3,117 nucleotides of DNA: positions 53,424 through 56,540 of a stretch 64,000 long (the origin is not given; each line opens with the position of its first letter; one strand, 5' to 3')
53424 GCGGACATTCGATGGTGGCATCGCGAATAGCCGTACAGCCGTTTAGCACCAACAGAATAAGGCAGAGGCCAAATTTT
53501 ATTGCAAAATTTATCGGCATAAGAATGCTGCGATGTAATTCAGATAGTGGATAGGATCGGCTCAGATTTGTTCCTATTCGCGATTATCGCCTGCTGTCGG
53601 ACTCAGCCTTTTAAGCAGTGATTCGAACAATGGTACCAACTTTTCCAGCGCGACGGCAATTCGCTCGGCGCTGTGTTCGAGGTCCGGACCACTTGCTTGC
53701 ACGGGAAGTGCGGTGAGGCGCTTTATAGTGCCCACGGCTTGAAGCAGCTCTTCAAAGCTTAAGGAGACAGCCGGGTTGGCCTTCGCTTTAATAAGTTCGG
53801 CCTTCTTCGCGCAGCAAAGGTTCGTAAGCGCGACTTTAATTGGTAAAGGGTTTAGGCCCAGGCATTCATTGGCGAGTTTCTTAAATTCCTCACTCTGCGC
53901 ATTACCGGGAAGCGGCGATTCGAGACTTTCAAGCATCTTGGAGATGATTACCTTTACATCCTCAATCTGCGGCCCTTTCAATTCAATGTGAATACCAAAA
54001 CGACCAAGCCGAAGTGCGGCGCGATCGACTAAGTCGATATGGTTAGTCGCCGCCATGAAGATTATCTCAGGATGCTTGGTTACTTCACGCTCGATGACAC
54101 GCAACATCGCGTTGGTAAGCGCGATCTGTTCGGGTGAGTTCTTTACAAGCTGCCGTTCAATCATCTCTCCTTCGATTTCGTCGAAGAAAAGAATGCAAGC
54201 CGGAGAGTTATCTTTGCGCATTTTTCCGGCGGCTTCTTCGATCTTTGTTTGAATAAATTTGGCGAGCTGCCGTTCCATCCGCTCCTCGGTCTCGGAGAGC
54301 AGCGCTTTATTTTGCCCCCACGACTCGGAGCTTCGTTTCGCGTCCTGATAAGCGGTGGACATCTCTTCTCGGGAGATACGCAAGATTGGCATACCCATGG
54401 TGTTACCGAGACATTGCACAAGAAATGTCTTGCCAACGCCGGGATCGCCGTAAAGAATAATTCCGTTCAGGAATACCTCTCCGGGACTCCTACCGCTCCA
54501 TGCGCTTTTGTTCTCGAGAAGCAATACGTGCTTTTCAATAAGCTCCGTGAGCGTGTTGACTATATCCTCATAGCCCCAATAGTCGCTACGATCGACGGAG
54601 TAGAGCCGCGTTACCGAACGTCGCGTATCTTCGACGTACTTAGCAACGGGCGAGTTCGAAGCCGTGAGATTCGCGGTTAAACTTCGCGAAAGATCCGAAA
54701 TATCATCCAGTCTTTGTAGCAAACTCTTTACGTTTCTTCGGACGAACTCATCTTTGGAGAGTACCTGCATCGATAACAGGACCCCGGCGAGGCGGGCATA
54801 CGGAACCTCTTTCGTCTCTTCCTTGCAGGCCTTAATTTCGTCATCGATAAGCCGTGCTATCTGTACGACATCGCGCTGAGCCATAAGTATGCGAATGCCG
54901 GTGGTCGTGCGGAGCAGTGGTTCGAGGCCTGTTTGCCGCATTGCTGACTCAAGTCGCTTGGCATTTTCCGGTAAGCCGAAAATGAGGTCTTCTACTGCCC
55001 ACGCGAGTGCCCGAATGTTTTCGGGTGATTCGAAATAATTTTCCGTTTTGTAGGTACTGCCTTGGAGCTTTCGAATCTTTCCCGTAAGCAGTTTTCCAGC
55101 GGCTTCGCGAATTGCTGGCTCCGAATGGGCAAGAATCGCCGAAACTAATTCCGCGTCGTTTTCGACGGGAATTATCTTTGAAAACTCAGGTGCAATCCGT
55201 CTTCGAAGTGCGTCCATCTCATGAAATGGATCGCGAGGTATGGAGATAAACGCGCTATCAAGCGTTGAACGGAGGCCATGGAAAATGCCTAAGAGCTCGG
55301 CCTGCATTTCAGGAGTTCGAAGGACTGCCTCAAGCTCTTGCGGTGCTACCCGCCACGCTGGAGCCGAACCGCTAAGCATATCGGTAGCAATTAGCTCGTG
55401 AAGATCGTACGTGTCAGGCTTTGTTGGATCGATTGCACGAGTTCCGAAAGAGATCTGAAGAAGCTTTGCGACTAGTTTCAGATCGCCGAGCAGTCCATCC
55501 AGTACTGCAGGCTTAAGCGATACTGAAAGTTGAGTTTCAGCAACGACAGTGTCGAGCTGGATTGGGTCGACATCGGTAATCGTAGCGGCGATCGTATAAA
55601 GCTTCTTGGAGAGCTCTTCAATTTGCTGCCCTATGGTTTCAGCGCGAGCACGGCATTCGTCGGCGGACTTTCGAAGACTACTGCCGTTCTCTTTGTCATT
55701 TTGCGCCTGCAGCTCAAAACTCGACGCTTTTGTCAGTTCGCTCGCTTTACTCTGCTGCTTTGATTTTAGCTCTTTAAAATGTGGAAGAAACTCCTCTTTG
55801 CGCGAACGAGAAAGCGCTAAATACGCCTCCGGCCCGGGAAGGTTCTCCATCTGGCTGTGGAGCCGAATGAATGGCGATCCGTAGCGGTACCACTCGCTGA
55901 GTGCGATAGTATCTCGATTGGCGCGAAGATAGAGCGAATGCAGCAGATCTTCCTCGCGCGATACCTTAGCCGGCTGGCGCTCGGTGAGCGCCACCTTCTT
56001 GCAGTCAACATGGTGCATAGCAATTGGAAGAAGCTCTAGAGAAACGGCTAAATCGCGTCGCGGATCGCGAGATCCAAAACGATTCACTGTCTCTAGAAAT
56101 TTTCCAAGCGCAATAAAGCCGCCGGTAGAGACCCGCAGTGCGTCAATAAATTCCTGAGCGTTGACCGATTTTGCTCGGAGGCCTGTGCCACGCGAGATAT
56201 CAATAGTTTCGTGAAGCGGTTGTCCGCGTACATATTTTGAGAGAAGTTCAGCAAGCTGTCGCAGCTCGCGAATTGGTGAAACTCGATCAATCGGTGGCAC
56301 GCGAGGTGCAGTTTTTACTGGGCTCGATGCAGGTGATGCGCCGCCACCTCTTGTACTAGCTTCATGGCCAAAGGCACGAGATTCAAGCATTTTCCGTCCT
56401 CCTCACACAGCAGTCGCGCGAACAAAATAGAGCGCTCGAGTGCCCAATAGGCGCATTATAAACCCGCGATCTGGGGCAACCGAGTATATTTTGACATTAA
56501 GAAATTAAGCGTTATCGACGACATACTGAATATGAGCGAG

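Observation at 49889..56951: Island remnant beside ssrA carrying a Fic AMPylase, cupin, GDPD lipoprotein, orphan AAA ATPase and receiver domain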

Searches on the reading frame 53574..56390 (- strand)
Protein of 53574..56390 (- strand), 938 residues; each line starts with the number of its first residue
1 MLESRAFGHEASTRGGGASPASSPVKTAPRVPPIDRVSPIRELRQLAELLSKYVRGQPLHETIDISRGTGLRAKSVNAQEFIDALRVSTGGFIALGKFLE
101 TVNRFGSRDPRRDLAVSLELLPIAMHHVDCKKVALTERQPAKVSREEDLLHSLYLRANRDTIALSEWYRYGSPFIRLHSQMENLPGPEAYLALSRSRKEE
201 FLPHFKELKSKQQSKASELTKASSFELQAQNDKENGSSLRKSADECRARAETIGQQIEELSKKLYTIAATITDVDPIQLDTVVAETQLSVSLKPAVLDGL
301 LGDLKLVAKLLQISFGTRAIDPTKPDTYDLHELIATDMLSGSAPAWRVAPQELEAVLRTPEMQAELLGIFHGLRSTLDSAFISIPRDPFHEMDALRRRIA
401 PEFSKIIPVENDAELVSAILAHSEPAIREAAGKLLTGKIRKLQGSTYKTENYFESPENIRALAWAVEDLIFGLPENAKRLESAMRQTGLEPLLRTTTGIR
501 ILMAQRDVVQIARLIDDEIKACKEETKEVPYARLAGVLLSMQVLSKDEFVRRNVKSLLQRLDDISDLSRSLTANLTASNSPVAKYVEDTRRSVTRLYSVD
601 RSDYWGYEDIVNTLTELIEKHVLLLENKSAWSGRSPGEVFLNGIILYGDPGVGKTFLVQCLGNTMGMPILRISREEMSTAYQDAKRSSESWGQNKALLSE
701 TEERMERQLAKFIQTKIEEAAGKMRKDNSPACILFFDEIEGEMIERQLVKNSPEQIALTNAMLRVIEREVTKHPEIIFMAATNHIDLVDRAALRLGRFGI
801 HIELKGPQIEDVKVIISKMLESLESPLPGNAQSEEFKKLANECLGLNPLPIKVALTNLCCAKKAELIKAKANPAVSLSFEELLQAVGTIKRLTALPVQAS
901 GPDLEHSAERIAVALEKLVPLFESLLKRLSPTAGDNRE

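Call 6: search_protein_families(library=pfam, proteins=[window:53574-56390:-], max_evalue=0.01)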
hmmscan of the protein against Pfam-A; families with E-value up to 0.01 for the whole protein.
window:53574-56390:- (938 aa): 4 families
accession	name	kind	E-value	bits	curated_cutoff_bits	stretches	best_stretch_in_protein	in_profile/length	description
PF00004.35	AAA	-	1.2e-21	78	21.2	1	644-804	1-129/131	ATPase family associated with various cellular activities (AAA)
PF13191.12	AAA_16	-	6.8e-05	23.9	32.6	1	642-740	25-142/167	AAA ATPase domain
PF13401.12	AAA_22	-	0.0019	19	27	0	644-741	8-95/130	AAA domain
PF13671.12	AAA_33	-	0.0095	16.7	27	0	644-715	2-69/143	AAA domain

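Call 11: find_encoding_contigs(protein=window:53574-56390:-, flank=10000, max_places=6)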
Protein window:53574-56390:- (938 aa): no gene with exactly this product is on record in the collection.

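Call 15: find_homologous_proteins(query=window:53574-56390:-, max_evalue=0.001)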
Query window:53574-56390:- (938 aa): 4 proteins with E <= 0.001 among 8000 candidates.
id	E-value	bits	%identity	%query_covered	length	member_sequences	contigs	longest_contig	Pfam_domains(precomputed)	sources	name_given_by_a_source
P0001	0.0e+0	2053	100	100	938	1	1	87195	PF00004.36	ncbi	-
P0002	9.0e-6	42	25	23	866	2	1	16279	PF13521.13,PF00004.36,PF13401.13,PF05496.19,PF07728.21,PF25199.2,PF13191.13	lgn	-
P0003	1.4e-4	38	26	20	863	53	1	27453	PF06480.21,PF00004.36,PF17862.8,PF01434.25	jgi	jgi:cell division protease FtsH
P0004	8.6e-4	36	25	22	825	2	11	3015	PF06480.21,PF00004.36,PF17862.8,PF01434.25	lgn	-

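Call 16: find_encoding_contigs(protein=P0001, flank=10000)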
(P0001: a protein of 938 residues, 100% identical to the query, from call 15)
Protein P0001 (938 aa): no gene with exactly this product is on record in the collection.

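Call 31: search_solved_structures(query=window:53574-56390:-, max_evalue=0.001)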
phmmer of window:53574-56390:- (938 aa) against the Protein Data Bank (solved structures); distinct sequences matched with E-value up to 0.001: 203 (the best 60 are shown).
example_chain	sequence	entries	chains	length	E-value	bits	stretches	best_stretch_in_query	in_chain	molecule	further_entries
5vc7_A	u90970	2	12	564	5.9e-17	64.3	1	723-830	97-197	VCP-like ATPase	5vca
5g4g_A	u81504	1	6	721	1.7e-16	62.8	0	722-830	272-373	VCP-LIKE ATPASE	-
5g4f_A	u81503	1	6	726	1.7e-16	62.8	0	722-830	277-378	VCP-LIKE ATPASE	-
9bji_A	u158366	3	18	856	3.4e-16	61.8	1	724-859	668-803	Nuclear valosin-containing protein-like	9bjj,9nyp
7wub_D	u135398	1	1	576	4e-15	58.2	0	590-680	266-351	Transitional endoplasmic reticulum ATPase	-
7wub_C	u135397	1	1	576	4e-15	58.2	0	590-680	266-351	Transitional endoplasmic reticulum ATPase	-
5c18_A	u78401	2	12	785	6.9e-15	57.4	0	590-680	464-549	Transitional endoplasmic reticulum ATPase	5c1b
7rlh_A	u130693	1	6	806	8.9e-15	57.1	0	723-809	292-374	Transitional endoplasmic reticulum ATPase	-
7rlg_A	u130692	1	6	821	9.9e-15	56.9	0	723-809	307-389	Transitional endoplasmic reticulum ATPase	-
7rlj_A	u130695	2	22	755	9.9e-15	56.9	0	590-680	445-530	Transitional endoplasmic reticulum ATPase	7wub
8yka_A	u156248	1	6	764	1.1e-14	56.8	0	720-809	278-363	Transitional endoplasmic reticulum ATPase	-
6mck_A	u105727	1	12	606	1.2e-14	56.7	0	725-809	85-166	Transitional endoplasmic reticulum ATPase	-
7y4w_A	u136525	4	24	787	1.3e-14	56.5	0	590-680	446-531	Transitional endoplasmic reticulum ATPase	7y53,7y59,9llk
7mdm_B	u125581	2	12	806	1.4e-14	56.4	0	723-808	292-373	Transitional endoplasmic reticulum ATPase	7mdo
5c19_A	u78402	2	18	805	1.5e-14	56.3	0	723-809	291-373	Transitional endoplasmic reticulum ATPase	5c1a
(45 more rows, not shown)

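Call 32: search_protein_families(library=padloc, proteins=[window:53574-56390:-], max_evalue=0.01)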
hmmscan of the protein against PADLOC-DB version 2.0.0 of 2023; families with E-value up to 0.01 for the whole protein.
window:53574-56390:- (938 aa): 7 families
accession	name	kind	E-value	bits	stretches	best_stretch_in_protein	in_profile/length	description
PDLC04232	IetA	-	1.1e-14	52.6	1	730-827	174-266/330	-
PDLC02196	IetA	-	3.8e-14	50.9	2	731-858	181-297/374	-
PDLC00915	TRIP13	-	2.4e-13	48.2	1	641-890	62-292/302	TRIP13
PDLC02195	IetA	-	1.7e-11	42.1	2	731-857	196-311/395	-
PDLC04231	IetA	-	9.4e-08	30.2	1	731-818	176-258/262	-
PDLC00914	TRIP13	-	1.1e-07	29.6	1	644-824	74-235/302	TRIP13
PDLC03838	DolB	-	0.0074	13.6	0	644-679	169-201/375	-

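Call 33: search_protein_families(library=ncbifam, proteins=[window:53574-56390:-], max_evalue=0.01)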
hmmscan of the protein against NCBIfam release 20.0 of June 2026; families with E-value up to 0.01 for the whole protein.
window:53574-56390:- (938 aa): 16 families
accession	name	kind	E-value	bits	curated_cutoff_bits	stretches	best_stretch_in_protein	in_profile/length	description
NF003069.1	PRK03992.1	subfamily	1.3e-12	47.6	500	2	723-817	218-312/379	proteasome-activating nucleotidase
NF047748.1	PrtsmActNtasePan1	equivalog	1.9e-11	43.6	750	1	724-823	236-335/405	proteasome-activating nucleotidase Pan1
TIGR01241.2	FtsH_fam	equivalog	3.6e-11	42.5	600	1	726-817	251-342/598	ATP-dependent zinc metalloprotease FtsH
TIGR03689.1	pup_AAA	equivalog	1.9e-10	40.1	504.75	1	642-822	217-380/512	proteasome ATPase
TIGR01242.2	TIGR01242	subfamily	3.6e-10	39.4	500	1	723-816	201-294/362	proteasome-activating nucleotidase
NF047747.1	PrtsmActNtasePan2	equivalog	6.9e-10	38.7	700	1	724-817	239-332/397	proteasome-activating nucleotidase Pan2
NF042959.1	IteA_antiphage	equivalog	1.8e-09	37.2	510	1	731-825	184-273/367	anti-phage ATPase IteA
TIGR01243.1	CDC48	subfamily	1.8e-09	36.5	802.65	1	728-855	544-665/733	CDC48 family AAA ATPase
NF001154.0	PRK00149.3-3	equivalog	1.2e-05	24.5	410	0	642-665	151-174/462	chromosomal replication initiator protein DnaA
NF008004.0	PRK10733.1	equivalog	3e-05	22.2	1008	1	729-810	243-325/644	ATP-dependent zinc metalloprotease FtsH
NF003229.0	PRK04195.1-5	equivalog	0.00068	18.5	280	1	629-671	34-74/413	replication factor C large subunit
NF041006.2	cell_div_CdvC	equivalog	0.0024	16.9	650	0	642-814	135-280/370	cell division protein CdvC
NF005304.0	PRK06835.1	equivalog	0.003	16.7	215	1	643-664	185-206/330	ATP-binding protein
NF005992.0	PRK08116.1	subfamily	0.0047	16.1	189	1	643-665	116-138/269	hypothetical protein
TIGR00362.1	DnaA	equivalog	0.0062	15.7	343.9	0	640-665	136-161/437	chromosomal replication initiator protein DnaA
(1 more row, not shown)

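Call 53: find_related_loci(query=A3, collection=metagenome_contigs, flank=10000)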
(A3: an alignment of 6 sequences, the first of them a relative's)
Query A3 (938 aa) in metagenome_contigs; peptide patterns used: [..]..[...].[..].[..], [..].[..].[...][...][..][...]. (x = any residue, [..] = any of these).
600 stretches matched a pattern (row limit reached: there are more); 1 encode a relative of the query (tblastn E <= 1e-3); 1 distinct loci.
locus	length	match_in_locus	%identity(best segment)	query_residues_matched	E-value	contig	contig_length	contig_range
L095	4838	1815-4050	40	95-865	7e-61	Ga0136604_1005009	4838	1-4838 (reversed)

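Call 61: predict_structure(alignment_id=A1)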
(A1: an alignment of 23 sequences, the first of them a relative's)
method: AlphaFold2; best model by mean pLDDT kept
length: 938 residues; sequences in the alignment: 23
mean_pLDDT: 82.6   pTM: 0.70
mean pLDDT of the five models: 82.6, 81.2, 79.9, 79.2, 78.3
residues with pLDDT >= 90: 360; 70-90: 442; 50-70: 75; < 50: 61
segments of 3 or more residues with pLDDT < 50: 1-36, 67-70, 896-907, 931-938
pLDDT, mean of each block of 10 residues (from residue 1): 29 36 39 52 89 75 52 68 87 92 89 87 91 66 85 90 88 86 88 86 88 92 89 83 91 90 89 88 89 88 91 86 74 69 67 82 93 91 70 79 86 88 88 86 77 88 93 89 88 95 92 95 84 94 93 89 91 76 89 91 90 94 93 91 93 92 92 85 79 59 84 93 89 92 65 78 91 95 90 91 93 92 83 91 91 91 87 82 92 57 47 74 69 39
secondary structure, 60 per line:
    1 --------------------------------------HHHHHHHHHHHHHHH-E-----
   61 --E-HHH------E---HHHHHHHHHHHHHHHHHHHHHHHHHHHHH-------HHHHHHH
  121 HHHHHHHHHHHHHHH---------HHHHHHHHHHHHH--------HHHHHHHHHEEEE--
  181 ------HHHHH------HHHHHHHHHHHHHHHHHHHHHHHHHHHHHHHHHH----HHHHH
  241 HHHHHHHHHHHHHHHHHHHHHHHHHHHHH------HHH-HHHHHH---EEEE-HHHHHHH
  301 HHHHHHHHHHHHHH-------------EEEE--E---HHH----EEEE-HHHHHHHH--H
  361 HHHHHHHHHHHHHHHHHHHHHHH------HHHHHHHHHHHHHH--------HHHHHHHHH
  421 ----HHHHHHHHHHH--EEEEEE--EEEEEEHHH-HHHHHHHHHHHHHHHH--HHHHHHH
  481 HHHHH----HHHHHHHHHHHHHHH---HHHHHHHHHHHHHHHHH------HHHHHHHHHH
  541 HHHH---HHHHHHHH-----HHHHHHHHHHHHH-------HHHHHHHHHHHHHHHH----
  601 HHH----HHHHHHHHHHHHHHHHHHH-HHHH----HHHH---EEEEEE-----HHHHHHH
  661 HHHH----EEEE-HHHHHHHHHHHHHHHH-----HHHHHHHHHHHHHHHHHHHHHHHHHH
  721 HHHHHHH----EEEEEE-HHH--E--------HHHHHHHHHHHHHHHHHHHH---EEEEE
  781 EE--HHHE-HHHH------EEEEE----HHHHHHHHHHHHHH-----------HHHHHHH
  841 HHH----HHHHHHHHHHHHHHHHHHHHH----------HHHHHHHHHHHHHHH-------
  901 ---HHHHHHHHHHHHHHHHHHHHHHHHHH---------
elements in order (helices of 4 or more, strands of 3 or more residues): H39-53 H78-106 H114-135 H145-157 H166-174 E175-178 H187-191 H198-231 H236-269 H280-285 E289-292 H294-314 E328-331 E345-348 H350-357 H360-383 H390-403 H412-420 H425-435 E438-443 E446-451 H456-471 H474-485 H490-504 H508-524 H531-544 H548-555 H561-573 H581-596 H608-626 H628-631 H636-639 E643-648 H654-664 E669-672 H674-689 H695-727 E732-737 H753-772 E776-782 H790-793 E800-804 H809-822 H834-843 H848-868 H879-893 H904-929

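Call 64: fold_search(model_id=the predicted structure, library=pdb)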
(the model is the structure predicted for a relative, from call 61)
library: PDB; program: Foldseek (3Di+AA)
matches with E <= 10: 1472; with E <= 0.001: 1121
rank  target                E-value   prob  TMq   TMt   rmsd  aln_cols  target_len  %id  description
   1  7t0v_A                3.9e-10  1.00  0.23  0.36  22.0       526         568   16  CryoEM structure of the crosslinked Rix7 AAA-ATPase (released 2022-03-02)
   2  6mat_A                1.2e-09  1.00  0.22  0.35  25.1       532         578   17  Cryo-EM structure of the essential ribosome assembly AAA-ATPase Rix7 (released 2019-02-06)
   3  7swl_A                1.3e-09  1.00  0.23  0.36  23.4       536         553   15  CryoEM structure of the N-terminal-deleted Rix7 AAA-ATPase (released 2022-03-02)
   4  9yrc_A                1.5e-09  1.00  0.25  0.40  13.3       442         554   18  p97Ufd1-Npl4 complex processing poly-ubiquitinated substrate in the presence of ATP (released 2026-03-25)
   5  7lmz_E                1.8e-09  1.00  0.25  0.31  21.9       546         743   16  Cryo-EM structure of human p97 in complex with Npl4/Ufd1 and Ub6 (Class 1) (released 2021-09-15)
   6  7t0v_E                1.9e-09  1.00  0.22  0.37  13.2       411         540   18  CryoEM structure of the crosslinked Rix7 AAA-ATPase (released 2022-03-02)
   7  7ln4_E                2.0e-09  1.00  0.24  0.29  22.3       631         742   16  Cryo-EM structure of human p97 in complex with Npl4/Ufd1 and polyubiquitinated Ub-Eos (FOM, Class 3) (released 2021-09-15)
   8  8hrz_A                2.1e-09  1.00  0.22  0.45   5.9       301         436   20  Crystal structure of the p97-N/D1 hexamer in complex with six p47-UBX domains (released 2023-12-20)
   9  7z11_B                2.3e-09  1.00  0.22  0.28  20.4       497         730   17  Structure of substrate bound DRG1 (AFG2) (released 2022-09-21)
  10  7ln4_D                2.4e-09  1.00  0.25  0.30  16.7       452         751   17  Cryo-EM structure of human p97 in complex with Npl4/Ufd1 and polyubiquitinated Ub-Eos (FOM, Class 3) (released 2021-09-15)
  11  9yrc_E                2.7e-09  1.00  0.24  0.38  18.2       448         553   16  p97Ufd1-Npl4 complex processing poly-ubiquitinated substrate in the presence of ATP (released 2026-03-25)
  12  7z11_C                2.7e-09  1.00  0.23  0.29  20.4       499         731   17  Structure of substrate bound DRG1 (AFG2) (released 2022-09-21)
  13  7ln2_E                3.7e-09  1.00  0.24  0.30  22.8       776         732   16  Cryo-EM structure of human p97 in complex with Npl4/Ufd1 and polyubiquitinated Ub-Eos (FOM, Class 1) (released 2021-09-15)
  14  7bp8_A                3.8e-09  1.00  0.23  0.29   4.6       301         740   19  Human AAA+ ATPase VCP mutant - T76A, ADP-bound form (released 2021-03-31)
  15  8fcl_A                3.8e-09  1.00  0.23  0.29   6.1       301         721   18  Cryo-EM structure of p97:UBXD1 closed state (released 2023-06-21)
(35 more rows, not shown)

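Call 98: search_protein_families(library=pfam, proteins=[L095:45-722:+, L095:787-1521:+, L095:4260-4745:-], max_evalue=0.01)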
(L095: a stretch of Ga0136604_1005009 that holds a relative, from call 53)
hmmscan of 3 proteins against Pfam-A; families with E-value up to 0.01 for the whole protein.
L095:45-722:+ (225 aa): 1 family
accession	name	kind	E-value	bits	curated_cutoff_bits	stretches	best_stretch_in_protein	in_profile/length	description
PF01063.24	Aminotran_4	-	5.7e-36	124.9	28.5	1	2-199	33-223/223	Amino-transferase class IV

L095:787-1521:+ (244 aa): 0 families

L095:4260-4745:- (161 aa): 1 family
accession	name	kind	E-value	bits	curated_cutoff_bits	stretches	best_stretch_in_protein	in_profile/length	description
PF06071.19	YchF-GTPase_C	-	1.1e-39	134.8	27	1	77-160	1-84/84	Protein of unknown function (DUF933)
